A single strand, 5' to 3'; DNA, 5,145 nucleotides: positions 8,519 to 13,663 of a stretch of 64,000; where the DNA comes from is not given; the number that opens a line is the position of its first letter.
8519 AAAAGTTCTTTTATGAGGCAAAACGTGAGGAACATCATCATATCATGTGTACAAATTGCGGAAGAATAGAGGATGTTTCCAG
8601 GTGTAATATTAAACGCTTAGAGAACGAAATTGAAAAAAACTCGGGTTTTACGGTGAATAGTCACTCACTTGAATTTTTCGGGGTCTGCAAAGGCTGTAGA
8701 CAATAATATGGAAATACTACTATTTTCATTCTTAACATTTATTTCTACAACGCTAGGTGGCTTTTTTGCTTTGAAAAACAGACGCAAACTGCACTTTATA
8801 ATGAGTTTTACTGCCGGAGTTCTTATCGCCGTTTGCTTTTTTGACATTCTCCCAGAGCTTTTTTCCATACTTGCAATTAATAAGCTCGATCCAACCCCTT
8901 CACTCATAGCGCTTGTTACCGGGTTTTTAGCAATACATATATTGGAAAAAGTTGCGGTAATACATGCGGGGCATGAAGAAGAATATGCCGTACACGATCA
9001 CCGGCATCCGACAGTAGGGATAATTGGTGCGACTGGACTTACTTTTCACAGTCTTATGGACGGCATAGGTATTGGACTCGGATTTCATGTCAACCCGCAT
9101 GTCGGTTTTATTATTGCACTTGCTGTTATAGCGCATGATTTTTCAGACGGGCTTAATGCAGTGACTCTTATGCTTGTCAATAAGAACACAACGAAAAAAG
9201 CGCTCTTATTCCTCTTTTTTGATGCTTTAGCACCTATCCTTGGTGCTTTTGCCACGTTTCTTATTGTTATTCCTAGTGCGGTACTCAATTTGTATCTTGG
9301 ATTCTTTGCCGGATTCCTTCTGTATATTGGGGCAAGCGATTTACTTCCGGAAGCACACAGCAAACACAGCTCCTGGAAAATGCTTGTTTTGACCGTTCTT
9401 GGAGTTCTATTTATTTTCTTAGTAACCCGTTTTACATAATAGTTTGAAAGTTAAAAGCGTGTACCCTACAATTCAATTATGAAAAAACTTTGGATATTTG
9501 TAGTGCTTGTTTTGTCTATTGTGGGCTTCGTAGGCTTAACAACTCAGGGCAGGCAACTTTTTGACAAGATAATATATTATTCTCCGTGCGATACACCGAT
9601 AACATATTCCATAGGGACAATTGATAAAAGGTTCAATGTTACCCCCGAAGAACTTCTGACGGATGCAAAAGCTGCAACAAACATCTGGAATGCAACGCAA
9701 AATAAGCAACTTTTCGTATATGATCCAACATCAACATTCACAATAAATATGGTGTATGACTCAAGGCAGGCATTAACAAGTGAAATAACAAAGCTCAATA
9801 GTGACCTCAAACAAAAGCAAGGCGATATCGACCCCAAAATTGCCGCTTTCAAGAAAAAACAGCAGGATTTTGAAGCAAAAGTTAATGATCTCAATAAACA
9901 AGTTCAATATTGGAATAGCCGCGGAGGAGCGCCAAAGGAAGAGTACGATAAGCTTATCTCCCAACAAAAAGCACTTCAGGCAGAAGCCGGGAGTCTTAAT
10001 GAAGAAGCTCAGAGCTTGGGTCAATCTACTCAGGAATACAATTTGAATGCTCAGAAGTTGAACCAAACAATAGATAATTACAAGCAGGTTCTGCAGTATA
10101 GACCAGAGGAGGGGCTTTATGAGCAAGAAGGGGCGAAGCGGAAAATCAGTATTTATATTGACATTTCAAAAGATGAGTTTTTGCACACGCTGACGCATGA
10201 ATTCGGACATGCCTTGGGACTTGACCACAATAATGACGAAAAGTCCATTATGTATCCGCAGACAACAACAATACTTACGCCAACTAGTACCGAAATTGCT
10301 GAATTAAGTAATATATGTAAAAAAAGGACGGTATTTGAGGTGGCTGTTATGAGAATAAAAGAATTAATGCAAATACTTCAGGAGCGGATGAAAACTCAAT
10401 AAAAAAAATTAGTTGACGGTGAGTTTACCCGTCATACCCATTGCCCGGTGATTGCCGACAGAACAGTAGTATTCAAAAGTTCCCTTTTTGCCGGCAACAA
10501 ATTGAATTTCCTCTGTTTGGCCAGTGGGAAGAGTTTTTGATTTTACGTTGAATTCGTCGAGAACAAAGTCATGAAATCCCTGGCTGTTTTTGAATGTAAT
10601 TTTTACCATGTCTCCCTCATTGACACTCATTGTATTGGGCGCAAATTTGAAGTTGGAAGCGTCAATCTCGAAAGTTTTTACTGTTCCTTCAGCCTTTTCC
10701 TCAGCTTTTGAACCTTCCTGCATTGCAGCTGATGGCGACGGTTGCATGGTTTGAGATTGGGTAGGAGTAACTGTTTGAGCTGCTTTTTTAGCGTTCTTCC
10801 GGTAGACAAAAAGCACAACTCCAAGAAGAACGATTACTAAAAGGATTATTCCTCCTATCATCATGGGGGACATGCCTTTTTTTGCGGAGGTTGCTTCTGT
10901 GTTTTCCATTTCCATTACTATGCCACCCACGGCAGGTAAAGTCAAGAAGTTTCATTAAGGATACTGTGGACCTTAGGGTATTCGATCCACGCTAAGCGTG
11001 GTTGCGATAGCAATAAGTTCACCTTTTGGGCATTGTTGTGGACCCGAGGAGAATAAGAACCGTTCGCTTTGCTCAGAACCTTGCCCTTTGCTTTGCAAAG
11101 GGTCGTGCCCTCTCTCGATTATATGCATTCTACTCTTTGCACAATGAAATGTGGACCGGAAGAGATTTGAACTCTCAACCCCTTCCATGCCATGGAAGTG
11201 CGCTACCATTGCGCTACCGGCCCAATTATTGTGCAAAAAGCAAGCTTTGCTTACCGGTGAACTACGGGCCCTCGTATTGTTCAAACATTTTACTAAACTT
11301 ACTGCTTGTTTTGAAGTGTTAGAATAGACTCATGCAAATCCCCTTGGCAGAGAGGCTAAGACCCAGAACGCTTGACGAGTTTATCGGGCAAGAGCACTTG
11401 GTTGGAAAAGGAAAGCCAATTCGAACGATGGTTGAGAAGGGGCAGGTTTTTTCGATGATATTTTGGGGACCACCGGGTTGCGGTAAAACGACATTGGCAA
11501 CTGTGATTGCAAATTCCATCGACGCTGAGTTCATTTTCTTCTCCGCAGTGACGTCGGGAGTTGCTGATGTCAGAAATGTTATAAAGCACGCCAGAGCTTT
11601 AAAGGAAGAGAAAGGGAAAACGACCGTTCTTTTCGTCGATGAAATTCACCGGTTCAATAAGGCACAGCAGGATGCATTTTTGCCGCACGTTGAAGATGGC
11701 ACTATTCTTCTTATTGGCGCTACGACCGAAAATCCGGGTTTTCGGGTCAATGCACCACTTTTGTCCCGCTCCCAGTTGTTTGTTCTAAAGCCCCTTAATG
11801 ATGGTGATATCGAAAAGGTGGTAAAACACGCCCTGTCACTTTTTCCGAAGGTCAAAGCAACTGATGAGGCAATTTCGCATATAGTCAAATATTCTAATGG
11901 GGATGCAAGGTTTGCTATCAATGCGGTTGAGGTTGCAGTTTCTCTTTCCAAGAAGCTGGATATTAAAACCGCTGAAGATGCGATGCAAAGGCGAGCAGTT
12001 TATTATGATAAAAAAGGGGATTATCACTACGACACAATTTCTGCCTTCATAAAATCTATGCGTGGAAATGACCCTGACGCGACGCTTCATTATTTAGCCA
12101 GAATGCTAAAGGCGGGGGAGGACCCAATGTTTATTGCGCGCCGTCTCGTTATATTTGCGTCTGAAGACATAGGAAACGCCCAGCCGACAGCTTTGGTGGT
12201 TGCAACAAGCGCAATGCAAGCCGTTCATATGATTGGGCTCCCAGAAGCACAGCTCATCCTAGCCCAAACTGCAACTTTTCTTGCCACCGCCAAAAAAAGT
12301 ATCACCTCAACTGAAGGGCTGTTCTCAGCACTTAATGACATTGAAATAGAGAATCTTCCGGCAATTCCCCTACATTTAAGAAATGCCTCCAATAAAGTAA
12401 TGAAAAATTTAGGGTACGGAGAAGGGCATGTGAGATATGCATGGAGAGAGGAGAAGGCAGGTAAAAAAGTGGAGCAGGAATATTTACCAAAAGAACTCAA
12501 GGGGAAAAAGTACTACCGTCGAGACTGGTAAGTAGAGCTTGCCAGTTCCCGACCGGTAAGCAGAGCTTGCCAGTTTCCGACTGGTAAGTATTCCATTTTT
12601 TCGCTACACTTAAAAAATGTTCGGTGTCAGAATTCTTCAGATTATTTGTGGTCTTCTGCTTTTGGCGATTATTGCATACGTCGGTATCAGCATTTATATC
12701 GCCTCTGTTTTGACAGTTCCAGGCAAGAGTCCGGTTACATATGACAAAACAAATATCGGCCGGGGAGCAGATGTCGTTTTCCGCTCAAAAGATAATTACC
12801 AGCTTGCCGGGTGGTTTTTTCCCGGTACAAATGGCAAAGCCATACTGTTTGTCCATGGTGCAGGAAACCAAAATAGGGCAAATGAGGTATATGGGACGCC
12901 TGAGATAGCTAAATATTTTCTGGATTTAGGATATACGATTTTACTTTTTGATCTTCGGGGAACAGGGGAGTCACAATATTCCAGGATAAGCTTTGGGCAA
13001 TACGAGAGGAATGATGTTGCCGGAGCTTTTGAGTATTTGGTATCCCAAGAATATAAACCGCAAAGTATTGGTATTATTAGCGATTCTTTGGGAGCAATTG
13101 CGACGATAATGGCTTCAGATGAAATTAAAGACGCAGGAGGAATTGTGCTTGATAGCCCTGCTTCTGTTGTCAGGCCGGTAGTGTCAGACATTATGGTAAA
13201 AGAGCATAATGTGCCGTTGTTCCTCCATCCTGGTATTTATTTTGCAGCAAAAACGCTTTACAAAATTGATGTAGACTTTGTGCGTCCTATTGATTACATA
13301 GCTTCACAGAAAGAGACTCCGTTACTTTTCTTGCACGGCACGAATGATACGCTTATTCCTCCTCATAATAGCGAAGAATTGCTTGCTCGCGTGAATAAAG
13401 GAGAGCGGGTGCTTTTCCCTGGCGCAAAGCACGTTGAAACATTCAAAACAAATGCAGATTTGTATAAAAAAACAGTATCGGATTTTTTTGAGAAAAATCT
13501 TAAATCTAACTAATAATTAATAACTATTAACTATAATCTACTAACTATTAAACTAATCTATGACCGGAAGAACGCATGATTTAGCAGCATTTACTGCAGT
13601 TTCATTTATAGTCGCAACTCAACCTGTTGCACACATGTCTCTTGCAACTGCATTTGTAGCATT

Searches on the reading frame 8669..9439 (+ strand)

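Call 71: search_protein_families(library=pfam, proteins=[window:8669-9439:+], max_evalue=0.0001)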
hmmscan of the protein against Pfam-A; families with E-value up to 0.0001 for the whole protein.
window:8669-9439:+ (256 aa): 1 family
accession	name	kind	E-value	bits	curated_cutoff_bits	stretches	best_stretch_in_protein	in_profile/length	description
PF02535.28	Zip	-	3.3e-21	76.3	35.1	2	102-248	163-314/323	ZIP Zinc transporter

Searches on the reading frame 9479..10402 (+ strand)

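Call 71: search_protein_families(library=pfam, proteins=[window:9479-10402:+], max_evalue=0.0001)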
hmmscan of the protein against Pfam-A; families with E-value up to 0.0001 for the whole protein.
window:9479-10402:+ (307 aa): 1 family
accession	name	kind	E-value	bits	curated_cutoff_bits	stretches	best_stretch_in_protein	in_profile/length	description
PF00413.30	Peptidase_M10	-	5.1e-08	33.4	24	1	231-263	105-137/159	Matrixin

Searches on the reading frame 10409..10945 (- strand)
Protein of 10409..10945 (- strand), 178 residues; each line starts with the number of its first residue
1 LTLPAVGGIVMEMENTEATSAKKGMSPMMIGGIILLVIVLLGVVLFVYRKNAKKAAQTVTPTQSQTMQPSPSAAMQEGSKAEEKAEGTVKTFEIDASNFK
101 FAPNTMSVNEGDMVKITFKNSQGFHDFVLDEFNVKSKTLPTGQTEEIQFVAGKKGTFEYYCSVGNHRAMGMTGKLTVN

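Call 71: search_protein_families(library=pfam, proteins=[window:10409-10945:-], max_evalue=0.0001)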
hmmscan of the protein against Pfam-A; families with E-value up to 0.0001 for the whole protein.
window:10409-10945:- (178 aa): 2 families
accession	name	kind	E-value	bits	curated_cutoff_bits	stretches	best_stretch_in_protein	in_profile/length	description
PF13473.12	Cupredoxin_1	-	3.3e-12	46.8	27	1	84-177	15-104/104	Cupredoxin-like domain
PF00127.26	Copper-bind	-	9.8e-09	36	21.2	1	93-178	6-99/99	Copper binding proteins, plastocyanin/azurin family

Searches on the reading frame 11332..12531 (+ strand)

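Call 71: search_protein_families(library=pfam, proteins=[window:11332-12531:+], max_evalue=0.0001)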
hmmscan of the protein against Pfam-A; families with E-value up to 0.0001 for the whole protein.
window:11332-12531:+ (399 aa): 8 families
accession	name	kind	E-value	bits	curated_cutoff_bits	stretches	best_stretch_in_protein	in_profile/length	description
PF12002.13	MgsA_C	-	2.6e-53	180.8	27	1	245-396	1-149/167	MgsA AAA+ ATPase C terminal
PF16193.11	AAA_assoc_2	-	1.3e-24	86.7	34.3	1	173-244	4-81/81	AAA C-terminal domain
PF00004.35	AAA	-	4.1e-17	63.3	21.2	1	42-152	1-128/131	ATPase family associated with various cellular activities (AAA)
PF05496.18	RuvB_N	-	1.5e-16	61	27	1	9-128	1-117/159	Holliday junction DNA helicase RuvB P-loop domain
PF07728.20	AAA_5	-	6.6e-06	26.6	22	1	42-132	2-102/139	AAA domain (dynein-related subfamily)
PF13191.12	AAA_16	-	2.6e-05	25.2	32.6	0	41-70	26-56/167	AAA ATPase domain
PF13173.12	AAA_14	-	6.3e-05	23.4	27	0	43-113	6-79/129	AAA domain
PF13401.12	AAA_22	-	6.5e-05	23.7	27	0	42-108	8-78/130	AAA domain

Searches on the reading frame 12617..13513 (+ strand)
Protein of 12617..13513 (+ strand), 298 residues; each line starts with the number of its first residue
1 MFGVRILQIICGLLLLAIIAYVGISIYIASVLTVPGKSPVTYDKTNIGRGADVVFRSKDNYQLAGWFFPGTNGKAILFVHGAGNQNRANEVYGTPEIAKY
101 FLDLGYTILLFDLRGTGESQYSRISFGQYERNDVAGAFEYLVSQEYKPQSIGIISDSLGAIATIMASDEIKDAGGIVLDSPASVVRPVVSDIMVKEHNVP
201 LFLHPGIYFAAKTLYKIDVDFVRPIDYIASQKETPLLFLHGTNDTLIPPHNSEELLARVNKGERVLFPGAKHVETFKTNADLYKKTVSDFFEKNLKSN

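Call 71: search_protein_families(library=pfam, proteins=[window:12617-13513:+], max_evalue=0.0001)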
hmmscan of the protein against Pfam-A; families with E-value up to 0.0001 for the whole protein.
window:12617-13513:+ (298 aa): 5 families
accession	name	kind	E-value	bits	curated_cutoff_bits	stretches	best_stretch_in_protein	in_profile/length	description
PF12146.15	Hydrolase_4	-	4.2e-15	56.1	27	1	74-212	5-142/239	Serine aminopeptidase, S33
PF00561.26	Abhydrolase_1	-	5.3e-11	43.1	25.8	1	75-181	2-102/245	alpha/beta hydrolase fold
PF00326.27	Peptidase_S9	-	1.2e-08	35.2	22.6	1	99-297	8-212/213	Prolyl oligopeptidase family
PF20434.5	BD-FAE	-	9.2e-07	29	26.8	0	220-256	177-212/215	BD-FAE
PF12697.13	Abhydrolase_6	-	6.7e-05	24.1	26.3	0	76-215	1-131/217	Alpha/beta hydrolase family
